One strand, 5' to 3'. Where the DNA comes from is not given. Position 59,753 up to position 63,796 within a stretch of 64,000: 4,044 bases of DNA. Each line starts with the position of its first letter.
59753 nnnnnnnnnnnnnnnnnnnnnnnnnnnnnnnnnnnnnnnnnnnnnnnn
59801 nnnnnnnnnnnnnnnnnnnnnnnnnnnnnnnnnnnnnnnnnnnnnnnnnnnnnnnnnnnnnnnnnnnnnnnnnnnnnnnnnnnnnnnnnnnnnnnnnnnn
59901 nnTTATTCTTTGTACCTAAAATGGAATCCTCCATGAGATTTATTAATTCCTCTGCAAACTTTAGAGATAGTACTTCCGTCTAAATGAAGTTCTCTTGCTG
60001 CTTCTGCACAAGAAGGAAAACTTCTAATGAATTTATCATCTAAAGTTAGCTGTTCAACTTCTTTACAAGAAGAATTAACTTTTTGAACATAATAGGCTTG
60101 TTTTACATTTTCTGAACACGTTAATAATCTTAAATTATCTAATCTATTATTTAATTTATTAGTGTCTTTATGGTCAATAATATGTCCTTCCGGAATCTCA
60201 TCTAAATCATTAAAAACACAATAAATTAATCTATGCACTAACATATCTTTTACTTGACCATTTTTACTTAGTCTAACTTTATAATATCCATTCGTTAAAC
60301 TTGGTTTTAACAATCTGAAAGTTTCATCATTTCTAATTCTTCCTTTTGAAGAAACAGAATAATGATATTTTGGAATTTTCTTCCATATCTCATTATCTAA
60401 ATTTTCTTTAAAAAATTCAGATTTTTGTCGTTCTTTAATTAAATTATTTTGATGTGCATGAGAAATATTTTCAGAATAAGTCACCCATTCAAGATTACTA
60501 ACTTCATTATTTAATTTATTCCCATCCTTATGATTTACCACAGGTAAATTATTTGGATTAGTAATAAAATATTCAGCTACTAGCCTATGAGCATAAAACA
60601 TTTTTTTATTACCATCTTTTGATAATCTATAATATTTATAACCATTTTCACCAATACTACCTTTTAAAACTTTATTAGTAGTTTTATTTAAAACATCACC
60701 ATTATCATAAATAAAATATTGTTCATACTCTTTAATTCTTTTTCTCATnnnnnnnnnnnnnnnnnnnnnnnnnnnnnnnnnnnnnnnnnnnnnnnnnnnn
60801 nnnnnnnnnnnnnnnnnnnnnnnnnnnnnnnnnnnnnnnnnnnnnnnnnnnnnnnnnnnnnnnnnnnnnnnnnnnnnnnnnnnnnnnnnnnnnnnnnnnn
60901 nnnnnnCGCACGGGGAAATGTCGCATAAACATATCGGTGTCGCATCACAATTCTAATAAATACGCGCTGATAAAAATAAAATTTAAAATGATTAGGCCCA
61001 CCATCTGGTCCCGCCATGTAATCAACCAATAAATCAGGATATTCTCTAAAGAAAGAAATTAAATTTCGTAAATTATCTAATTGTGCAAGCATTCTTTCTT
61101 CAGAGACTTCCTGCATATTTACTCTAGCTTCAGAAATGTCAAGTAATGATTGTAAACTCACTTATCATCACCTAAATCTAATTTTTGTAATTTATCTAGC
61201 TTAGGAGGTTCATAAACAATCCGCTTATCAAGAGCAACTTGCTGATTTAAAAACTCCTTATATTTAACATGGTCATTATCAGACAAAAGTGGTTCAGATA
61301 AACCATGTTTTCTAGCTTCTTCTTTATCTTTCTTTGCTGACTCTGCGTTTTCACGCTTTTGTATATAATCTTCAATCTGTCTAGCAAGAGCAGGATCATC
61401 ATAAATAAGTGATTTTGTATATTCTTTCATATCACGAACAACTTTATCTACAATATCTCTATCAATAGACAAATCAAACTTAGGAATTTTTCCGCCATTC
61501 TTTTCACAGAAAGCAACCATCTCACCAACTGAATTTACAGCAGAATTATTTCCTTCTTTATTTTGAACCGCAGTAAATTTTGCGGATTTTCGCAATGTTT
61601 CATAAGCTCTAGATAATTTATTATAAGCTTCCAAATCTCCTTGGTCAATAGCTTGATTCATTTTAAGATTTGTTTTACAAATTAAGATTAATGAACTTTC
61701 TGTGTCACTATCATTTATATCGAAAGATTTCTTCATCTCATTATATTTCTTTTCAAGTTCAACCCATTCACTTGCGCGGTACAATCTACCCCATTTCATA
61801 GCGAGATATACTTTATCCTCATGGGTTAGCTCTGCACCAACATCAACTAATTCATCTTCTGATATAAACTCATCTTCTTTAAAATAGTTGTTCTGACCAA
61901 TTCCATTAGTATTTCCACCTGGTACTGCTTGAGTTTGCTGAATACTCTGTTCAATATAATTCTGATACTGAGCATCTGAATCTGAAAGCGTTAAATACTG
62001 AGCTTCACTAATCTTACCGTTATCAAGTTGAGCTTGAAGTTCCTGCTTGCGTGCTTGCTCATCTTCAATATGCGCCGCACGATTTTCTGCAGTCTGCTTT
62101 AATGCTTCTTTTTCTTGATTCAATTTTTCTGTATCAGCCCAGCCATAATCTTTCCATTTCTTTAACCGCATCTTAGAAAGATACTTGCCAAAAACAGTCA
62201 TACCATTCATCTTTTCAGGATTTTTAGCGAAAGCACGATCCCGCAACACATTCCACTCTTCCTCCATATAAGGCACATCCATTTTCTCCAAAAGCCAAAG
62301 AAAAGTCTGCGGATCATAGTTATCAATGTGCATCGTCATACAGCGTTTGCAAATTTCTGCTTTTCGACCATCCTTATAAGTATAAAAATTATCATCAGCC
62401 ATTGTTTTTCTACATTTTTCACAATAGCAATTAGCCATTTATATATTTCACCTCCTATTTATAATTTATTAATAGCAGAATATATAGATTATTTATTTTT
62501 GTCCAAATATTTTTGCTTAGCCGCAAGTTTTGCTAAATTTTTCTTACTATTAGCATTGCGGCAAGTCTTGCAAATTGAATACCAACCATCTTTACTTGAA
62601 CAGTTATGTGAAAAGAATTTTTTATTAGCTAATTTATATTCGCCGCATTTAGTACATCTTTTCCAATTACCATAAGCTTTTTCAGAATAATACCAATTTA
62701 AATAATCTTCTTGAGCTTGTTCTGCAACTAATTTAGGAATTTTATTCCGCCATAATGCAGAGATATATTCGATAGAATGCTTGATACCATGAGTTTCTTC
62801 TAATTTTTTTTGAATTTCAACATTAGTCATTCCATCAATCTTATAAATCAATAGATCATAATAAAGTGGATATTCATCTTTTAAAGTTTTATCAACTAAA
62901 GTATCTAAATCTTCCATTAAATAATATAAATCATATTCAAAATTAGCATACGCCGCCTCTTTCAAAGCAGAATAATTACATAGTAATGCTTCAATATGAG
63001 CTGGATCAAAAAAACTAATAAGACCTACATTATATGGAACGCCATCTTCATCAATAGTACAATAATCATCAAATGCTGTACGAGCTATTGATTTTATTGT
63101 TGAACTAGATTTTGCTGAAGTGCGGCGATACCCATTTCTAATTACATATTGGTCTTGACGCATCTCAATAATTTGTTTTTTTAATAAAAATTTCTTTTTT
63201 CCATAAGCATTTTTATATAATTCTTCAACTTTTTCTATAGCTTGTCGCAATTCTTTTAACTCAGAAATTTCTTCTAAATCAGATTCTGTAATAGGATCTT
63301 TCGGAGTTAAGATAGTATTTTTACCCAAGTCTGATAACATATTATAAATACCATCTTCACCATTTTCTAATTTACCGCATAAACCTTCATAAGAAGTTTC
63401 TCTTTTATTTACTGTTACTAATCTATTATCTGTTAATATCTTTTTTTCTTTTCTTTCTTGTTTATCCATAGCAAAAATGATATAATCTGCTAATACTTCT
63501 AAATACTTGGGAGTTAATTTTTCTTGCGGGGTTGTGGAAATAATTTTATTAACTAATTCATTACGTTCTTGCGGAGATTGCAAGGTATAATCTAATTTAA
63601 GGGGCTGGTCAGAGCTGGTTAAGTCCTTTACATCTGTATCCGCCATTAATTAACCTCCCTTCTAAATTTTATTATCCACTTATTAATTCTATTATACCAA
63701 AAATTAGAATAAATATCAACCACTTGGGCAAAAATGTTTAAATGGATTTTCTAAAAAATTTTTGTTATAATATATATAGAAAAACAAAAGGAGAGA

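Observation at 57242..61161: Large terminase gene split into three exons by two group I introns, each carrying an HNH homing endonuclease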

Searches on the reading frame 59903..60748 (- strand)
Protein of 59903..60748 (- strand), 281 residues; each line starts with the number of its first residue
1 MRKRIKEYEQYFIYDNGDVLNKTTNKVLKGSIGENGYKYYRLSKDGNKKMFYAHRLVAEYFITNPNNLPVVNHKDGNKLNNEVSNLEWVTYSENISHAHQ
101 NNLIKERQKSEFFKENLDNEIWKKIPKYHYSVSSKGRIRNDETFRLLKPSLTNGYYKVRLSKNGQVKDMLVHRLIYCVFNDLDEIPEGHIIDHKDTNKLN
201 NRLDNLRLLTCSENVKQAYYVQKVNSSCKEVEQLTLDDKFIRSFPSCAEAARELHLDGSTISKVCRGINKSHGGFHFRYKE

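Call 6: search_protein_families(library=pfam, proteins=[window:59903-60748:-], max_evalue=0.01)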
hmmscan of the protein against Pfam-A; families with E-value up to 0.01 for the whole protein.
window:59903-60748:- (281 aa): 4 families
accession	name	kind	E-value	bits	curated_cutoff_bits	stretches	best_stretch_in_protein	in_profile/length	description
PF13392.12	HNH_3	-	1.7e-22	79.2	24.8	2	171-215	3-45/46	HNH endonuclease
PF07463.16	NUMOD4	-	3.8e-15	56.3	23.4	2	120-161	1-49/49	NUMOD4 motif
PF22083.2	I-HmuI_NUMOD-like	-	1.9e-08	34.2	27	1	242-278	10-46/46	DNA endonuclease I-HmuI-like, NUMOD-like domain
PF07453.19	NUMOD1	-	3.5e-08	33.9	22.8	1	229-263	1-35/37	NUMOD1 domain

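Call 34: find_related_loci(query=window:59906-60748:-, collection=viral_contigs, flank=2500)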
Query window:59906-60748:- (281 aa) in viral_contigs; peptide patterns used: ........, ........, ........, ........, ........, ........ (x = any residue, [..] = any of these).
37 stretches matched a pattern; 14 encode a relative of the query (tblastn E <= 1e-3); 14 distinct loci.
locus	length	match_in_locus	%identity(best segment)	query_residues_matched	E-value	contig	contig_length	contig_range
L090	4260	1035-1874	70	1-280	2e-134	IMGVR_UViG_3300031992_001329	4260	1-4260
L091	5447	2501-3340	70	1-280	2e-132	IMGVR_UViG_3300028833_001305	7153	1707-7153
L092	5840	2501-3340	69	1-281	4e-130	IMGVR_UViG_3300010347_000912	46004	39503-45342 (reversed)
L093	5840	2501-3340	69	1-281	4e-130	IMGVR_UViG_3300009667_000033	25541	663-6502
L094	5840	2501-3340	69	1-281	4e-130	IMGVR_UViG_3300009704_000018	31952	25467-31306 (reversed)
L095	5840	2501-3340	69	1-281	4e-130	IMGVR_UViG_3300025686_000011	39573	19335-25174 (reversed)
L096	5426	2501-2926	30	3-265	3e-11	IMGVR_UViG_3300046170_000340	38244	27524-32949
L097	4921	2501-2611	49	171-211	4e-7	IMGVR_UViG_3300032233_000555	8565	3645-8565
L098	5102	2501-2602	58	171-208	2e-6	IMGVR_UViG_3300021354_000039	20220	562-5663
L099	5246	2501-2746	32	142-208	6e-5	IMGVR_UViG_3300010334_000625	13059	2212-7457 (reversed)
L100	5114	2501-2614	45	167-208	6e-5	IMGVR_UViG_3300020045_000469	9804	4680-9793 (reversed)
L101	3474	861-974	45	167-208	6e-5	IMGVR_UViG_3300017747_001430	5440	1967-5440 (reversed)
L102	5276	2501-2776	43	7-218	8e-5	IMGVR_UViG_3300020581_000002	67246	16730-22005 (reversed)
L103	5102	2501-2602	50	171-208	1e-4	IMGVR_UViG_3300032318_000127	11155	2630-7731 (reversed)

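Call 53: search_solved_structures(query=window:59906-60748:-, max_evalue=0.01, show_alignments=2)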
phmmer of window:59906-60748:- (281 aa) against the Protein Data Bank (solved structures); distinct sequences matched with E-value up to 0.01: 1.
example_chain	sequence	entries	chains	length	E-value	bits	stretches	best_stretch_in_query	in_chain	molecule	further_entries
1u3e_M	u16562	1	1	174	2.3e-17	66.7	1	3-101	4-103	HNH homing endonuclease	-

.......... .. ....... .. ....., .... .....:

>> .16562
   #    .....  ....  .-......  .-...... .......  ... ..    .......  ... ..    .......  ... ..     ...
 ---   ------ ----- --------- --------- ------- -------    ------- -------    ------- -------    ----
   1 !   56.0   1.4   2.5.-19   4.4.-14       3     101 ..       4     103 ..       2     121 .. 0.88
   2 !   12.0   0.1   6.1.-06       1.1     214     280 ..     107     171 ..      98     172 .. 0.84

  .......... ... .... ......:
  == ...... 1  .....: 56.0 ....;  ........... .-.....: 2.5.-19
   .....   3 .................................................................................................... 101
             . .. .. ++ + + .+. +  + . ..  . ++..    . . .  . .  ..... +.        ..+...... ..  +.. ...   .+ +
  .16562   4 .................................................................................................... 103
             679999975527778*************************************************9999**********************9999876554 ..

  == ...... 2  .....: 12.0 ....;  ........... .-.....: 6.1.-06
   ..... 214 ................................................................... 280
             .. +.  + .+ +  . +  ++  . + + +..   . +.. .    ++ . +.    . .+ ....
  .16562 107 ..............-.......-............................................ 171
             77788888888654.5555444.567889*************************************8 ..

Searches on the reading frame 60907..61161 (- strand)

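Call 6: search_protein_families(library=pfam, proteins=[window:60907-61161:-], max_evalue=0.01)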
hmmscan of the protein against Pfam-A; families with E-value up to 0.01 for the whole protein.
window:60907-61161:- (85 aa): 0 families

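Call 9: search_protein_families(library=phrogs, proteins=[window:60907-61161:-], max_evalue=0.001)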
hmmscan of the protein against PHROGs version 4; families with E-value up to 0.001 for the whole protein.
window:60907-61161:- (85 aa): 1 family
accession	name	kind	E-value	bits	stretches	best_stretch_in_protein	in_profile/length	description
phrog_15503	-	unknown function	1.5e-15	58.3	1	15-85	27-95/245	-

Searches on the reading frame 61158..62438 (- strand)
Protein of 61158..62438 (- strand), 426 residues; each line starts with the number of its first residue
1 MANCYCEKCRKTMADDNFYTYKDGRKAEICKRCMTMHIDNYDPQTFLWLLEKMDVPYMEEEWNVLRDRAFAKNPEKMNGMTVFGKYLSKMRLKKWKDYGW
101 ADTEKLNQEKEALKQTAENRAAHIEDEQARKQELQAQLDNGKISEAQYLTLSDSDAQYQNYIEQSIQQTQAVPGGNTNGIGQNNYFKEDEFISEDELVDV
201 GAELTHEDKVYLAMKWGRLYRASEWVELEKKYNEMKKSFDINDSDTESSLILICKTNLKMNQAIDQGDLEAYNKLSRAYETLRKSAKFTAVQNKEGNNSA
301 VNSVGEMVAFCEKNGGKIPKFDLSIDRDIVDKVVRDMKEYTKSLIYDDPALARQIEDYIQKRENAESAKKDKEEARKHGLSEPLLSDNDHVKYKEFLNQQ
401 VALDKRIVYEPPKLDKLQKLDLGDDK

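Call 9: search_protein_families(library=phrogs, proteins=[window:61158-62438:-], max_evalue=0.001)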
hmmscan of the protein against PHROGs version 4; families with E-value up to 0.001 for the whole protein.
window:61158-62438:- (426 aa): 1 family
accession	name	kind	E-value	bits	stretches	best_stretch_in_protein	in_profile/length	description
phrog_3314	-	unknown function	1.8e-43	150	1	5-358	8-277/286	-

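Call 30: search_protein_families(library=pfam, proteins=[window:61158-62438:-], max_evalue=0.01)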
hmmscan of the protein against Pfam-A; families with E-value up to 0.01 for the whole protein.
window:61158-62438:- (426 aa): 1 family
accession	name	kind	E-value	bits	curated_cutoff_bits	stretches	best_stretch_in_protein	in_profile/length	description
PF05524.18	PEP-utilisers_N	-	0.00058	20.5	24.4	0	343-370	72-100/121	PEP-utilising enzyme, N-terminal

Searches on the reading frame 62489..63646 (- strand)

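Call 9: search_protein_families(library=phrogs, proteins=[window:62489-63646:-], max_evalue=0.001)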
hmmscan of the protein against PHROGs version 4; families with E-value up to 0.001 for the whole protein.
window:62489-63646:- (385 aa): 6 families
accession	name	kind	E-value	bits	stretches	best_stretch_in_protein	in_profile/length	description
phrog_5767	-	transcription regulation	9.4e-50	171.1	1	27-364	56-391/393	sigma factor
phrog_3273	-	unknown function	3.3e-05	24.9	1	322-371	16-65/75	-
phrog_1035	-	DNA, RNA and nucleotide metabolism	4.4e-05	24.5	1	323-375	58-108/271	endonuclease VII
phrog_6611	-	unknown function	0.00034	21.8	1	324-368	137-179/180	-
phrog_2255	-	DNA, RNA and nucleotide metabolism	0.00034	21.1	1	320-380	45-107/211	HNH endonuclease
phrog_5558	-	moron, auxiliary metabolic gene and host takeover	0.00037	21.8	1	329-372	9-51/130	Lar-like restriction alleviation protein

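Call 30: search_protein_families(library=pfam, proteins=[window:62489-63646:-], max_evalue=0.01)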
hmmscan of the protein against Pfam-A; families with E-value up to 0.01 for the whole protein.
window:62489-63646:- (385 aa): 1 family
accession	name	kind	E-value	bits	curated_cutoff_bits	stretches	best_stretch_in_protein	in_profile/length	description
PF03418.19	Peptidase_A25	-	0.0091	15.4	27.8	0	66-117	268-320/353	Germination protease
